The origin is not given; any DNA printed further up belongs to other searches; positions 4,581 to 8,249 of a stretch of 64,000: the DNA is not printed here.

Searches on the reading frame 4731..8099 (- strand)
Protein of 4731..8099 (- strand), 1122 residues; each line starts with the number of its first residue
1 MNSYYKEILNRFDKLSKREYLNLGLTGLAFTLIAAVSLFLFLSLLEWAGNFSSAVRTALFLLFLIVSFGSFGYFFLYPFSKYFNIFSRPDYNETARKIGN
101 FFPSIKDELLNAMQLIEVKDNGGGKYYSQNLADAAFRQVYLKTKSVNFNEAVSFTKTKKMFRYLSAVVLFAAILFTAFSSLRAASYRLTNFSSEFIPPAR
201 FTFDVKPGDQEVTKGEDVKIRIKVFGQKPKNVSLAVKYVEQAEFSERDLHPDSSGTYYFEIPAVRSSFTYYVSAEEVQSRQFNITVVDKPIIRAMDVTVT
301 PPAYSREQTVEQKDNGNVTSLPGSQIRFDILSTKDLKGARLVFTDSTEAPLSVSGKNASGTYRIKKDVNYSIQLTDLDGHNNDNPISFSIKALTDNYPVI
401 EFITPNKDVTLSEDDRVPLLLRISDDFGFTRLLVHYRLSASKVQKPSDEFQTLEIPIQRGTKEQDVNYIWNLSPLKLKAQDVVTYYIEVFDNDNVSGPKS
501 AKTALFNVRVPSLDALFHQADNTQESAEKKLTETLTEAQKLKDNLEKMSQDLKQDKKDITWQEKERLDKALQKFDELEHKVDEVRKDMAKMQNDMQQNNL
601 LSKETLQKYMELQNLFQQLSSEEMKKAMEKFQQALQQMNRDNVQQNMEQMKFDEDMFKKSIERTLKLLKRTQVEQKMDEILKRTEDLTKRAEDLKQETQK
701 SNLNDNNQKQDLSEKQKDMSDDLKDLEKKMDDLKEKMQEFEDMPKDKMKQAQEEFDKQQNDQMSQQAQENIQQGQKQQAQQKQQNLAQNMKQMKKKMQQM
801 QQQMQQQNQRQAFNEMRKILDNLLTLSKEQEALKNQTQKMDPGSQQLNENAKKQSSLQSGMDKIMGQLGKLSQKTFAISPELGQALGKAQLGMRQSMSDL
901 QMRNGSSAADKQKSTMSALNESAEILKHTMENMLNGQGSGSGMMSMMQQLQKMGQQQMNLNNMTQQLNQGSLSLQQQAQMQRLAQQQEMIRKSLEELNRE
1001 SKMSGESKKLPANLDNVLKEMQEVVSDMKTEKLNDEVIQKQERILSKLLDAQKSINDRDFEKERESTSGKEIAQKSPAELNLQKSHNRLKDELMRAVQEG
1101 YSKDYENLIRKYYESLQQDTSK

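Call 22: search_protein_families(library=pfam, proteins=[window:4731-8099:-])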
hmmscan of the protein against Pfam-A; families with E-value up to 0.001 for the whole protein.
window:4731-8099:- (1122 aa): 1 family
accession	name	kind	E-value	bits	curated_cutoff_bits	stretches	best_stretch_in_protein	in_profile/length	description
PF13779.11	DUF4175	-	1.2e-24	86.8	27.3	1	294-949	185-763/825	Domain of unknown function (DUF4175)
